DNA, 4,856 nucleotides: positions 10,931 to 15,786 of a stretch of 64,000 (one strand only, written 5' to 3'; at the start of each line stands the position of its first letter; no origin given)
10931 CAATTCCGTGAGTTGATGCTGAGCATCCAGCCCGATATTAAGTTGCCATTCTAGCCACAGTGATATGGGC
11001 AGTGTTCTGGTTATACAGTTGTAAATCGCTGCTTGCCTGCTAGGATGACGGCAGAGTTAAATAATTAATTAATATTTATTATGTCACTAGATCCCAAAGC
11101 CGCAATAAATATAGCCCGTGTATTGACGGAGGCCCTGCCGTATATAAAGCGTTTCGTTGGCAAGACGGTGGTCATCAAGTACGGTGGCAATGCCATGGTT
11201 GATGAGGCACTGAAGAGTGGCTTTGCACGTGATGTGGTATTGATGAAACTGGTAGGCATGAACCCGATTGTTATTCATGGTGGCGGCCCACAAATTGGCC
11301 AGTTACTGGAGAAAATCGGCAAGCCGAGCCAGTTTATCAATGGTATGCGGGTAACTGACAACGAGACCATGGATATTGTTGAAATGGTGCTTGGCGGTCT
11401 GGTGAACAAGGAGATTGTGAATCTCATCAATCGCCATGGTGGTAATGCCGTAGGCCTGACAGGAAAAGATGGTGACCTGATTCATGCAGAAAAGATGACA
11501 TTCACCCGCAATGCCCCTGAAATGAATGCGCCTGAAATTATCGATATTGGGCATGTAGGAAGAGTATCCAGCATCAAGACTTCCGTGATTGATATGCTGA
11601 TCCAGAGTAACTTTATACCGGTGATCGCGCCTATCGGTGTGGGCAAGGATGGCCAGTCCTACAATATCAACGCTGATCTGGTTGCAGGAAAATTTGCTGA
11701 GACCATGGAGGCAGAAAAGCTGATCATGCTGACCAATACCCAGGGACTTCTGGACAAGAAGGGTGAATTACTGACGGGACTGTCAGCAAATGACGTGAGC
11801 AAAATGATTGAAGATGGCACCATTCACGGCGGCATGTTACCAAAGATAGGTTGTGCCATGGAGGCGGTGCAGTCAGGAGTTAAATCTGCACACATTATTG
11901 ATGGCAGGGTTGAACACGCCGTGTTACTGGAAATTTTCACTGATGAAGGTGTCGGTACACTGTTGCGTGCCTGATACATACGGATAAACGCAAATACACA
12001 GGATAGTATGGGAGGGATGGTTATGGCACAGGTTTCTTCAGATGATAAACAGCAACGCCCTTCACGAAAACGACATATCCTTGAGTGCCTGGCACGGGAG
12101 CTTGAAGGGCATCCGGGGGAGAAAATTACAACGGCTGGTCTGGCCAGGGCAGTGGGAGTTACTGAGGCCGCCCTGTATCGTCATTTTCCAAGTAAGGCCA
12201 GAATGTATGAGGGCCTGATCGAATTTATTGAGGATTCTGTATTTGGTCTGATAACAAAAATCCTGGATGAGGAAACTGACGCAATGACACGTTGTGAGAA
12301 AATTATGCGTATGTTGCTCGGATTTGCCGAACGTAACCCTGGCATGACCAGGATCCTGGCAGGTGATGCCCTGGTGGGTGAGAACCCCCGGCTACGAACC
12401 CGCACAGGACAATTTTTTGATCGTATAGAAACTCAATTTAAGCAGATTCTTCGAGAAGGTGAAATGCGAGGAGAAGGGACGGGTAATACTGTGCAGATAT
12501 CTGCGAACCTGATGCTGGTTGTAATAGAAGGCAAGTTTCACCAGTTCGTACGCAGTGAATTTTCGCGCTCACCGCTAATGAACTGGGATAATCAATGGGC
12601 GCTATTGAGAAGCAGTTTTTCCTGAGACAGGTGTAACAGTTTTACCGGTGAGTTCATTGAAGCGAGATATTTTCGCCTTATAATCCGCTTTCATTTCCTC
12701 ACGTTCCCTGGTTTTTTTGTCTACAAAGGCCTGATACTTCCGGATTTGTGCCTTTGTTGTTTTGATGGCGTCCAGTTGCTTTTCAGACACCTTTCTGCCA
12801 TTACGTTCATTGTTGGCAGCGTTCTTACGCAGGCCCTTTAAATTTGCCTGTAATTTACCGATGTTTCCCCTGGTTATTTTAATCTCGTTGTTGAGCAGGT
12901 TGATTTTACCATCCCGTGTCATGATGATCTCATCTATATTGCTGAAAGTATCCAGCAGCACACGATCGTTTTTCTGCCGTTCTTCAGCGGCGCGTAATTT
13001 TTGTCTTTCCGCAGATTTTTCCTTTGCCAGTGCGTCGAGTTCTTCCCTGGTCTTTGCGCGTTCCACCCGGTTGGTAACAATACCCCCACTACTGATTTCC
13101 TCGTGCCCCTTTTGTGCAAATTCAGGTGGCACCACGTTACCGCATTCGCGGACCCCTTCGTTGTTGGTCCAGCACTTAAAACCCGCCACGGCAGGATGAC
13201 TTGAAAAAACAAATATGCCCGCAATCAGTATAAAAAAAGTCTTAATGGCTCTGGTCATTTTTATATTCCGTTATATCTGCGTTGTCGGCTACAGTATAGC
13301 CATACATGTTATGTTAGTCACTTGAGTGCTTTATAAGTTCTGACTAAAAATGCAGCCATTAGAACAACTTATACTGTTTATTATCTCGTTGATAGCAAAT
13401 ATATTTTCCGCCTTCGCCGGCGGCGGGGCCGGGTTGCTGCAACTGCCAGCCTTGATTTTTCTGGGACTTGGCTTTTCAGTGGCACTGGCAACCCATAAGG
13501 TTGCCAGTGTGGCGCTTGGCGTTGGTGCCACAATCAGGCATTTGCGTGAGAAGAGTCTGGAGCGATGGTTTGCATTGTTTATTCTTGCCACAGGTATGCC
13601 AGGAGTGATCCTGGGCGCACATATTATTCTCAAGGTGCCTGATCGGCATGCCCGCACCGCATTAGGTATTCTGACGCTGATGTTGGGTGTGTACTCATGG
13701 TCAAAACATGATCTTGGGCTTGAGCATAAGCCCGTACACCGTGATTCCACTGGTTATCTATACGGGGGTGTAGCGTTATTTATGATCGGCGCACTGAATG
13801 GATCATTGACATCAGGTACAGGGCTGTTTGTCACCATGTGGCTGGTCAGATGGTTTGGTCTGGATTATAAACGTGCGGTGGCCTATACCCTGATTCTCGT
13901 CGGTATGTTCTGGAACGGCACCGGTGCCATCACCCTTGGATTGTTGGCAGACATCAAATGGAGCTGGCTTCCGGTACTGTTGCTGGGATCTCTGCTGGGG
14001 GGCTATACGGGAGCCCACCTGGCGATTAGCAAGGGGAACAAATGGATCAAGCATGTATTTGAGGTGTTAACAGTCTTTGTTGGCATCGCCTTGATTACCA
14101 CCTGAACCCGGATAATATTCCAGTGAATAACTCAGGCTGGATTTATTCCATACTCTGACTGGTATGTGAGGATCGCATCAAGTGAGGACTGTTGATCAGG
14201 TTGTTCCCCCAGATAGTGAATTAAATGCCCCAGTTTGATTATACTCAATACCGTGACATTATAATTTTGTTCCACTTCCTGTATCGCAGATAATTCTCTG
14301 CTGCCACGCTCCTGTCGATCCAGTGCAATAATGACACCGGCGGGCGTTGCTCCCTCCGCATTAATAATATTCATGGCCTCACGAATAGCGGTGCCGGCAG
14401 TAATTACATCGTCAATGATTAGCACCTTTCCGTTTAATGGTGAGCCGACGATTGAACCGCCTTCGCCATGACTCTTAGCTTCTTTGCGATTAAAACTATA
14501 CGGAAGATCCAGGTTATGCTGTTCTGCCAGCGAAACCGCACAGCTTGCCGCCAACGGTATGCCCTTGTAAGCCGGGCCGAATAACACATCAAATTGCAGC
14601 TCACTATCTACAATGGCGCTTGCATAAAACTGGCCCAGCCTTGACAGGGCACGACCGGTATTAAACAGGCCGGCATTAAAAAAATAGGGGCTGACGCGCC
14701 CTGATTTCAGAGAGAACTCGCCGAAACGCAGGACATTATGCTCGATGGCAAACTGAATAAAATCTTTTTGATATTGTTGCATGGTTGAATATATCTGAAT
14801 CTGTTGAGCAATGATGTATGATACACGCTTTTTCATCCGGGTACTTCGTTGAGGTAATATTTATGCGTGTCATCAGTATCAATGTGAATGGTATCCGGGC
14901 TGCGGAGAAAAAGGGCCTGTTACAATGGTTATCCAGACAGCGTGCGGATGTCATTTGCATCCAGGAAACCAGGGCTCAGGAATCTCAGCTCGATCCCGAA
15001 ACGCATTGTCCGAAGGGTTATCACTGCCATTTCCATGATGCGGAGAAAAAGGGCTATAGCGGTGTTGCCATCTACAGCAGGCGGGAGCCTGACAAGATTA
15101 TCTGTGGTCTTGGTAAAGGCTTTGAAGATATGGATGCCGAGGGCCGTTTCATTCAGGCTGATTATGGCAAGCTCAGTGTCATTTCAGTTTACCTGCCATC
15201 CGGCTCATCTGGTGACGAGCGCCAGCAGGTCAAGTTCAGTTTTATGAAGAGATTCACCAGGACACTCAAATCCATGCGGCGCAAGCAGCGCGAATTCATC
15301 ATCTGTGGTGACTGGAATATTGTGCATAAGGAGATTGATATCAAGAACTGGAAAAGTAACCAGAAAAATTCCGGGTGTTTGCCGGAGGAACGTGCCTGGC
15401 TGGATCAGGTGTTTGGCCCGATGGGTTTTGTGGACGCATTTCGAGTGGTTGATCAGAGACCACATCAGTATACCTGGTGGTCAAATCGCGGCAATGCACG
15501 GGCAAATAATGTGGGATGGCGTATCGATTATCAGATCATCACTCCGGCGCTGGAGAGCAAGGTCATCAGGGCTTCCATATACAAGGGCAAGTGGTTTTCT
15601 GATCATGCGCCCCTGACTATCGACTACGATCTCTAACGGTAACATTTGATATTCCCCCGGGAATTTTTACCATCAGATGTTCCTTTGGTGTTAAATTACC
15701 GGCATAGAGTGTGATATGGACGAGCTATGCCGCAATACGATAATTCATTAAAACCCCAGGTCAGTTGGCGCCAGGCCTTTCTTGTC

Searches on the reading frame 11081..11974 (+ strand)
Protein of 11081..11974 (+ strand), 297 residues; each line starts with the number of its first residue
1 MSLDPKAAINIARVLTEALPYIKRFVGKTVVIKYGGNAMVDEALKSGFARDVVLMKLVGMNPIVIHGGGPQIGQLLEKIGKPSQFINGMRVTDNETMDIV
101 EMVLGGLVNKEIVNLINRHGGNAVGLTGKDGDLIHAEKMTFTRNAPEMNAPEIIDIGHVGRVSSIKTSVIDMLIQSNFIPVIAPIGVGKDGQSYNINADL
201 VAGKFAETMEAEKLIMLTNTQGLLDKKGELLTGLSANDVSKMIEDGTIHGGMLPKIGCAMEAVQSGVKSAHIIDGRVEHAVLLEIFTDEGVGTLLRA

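Call 53: search_protein_families(library=pfam, proteins=[window:11081-11974:+], max_evalue=0.0001)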
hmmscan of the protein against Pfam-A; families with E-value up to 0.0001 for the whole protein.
window:11081-11974:+ (297 aa): 1 family
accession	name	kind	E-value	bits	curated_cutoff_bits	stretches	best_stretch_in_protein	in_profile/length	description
PF00696.33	AA_kinase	-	6e-43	147.7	24.9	1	28-274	1-234/234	Amino acid kinase family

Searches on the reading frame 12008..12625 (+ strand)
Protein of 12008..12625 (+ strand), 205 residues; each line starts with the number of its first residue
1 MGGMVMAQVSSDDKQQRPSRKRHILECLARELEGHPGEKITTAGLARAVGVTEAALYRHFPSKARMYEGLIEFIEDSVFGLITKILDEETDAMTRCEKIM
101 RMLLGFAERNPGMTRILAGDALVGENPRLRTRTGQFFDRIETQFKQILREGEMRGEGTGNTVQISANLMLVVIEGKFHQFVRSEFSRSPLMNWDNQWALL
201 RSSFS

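Call 53: search_protein_families(library=pfam, proteins=[window:12008-12625:+], max_evalue=0.0001)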
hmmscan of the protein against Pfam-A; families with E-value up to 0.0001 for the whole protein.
window:12008-12625:+ (205 aa): 2 families
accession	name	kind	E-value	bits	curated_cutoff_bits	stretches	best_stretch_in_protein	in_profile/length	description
PF22276.1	SlmA-like_C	-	3.6e-35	121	27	1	91-201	2-113/117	Tetracyclin repressor-like, C-terminal domain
PF00440.29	TetR_N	-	7.1e-08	32.5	24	1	30-68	7-45/47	Bacterial regulatory proteins, tetR family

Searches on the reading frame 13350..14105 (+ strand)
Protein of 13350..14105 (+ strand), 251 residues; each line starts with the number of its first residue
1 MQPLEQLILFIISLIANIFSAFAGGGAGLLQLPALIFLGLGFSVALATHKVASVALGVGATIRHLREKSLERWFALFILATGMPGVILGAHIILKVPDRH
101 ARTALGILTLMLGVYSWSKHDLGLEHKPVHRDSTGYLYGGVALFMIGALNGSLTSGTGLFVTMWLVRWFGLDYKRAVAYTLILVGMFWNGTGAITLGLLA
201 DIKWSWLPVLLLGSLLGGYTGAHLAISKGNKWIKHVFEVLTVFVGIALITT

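Call 53: search_protein_families(library=pfam, proteins=[window:13350-14105:+], max_evalue=0.0001)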
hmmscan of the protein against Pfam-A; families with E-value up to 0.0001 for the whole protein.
window:13350-14105:+ (251 aa): 1 family
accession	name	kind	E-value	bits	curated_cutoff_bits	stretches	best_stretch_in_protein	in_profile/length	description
PF01925.25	TauE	-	1.2e-40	140.2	32.6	1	9-248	1-237/237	Sulfite exporter TauE/SafE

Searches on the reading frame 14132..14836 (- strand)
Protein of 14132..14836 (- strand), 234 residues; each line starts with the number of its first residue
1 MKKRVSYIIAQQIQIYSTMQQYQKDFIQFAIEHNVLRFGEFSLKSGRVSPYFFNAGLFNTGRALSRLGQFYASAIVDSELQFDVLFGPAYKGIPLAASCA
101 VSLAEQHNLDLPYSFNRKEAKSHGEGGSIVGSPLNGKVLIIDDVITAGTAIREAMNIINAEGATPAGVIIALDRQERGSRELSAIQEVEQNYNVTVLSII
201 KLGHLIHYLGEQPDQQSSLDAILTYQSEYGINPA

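Call 53: search_protein_families(library=pfam, proteins=[window:14132-14836:-], max_evalue=0.0001)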
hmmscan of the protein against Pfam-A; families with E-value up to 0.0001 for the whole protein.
window:14132-14836:- (234 aa): 1 family
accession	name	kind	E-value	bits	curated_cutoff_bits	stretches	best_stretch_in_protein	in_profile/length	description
PF00156.33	Pribosyltran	-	2.7e-12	46.7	26.3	1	66-183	13-135/158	Phosphoribosyl transferase domain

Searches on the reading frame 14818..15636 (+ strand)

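Call 53: search_protein_families(library=pfam, proteins=[window:14818-15636:+], max_evalue=0.0001)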
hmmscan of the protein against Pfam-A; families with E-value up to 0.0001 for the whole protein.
window:14818-15636:+ (272 aa): 2 families
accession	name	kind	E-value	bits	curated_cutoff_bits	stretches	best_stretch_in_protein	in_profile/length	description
PF03372.29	Exo_endo_phos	-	2.1e-33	116.3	24.5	1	20-263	2-225/225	Endonuclease/Exonuclease/phosphatase family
PF14529.12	Exo_endo_phos_2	-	3e-05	24.3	27.4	0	120-265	2-115/117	Endonuclease-reverse transcriptase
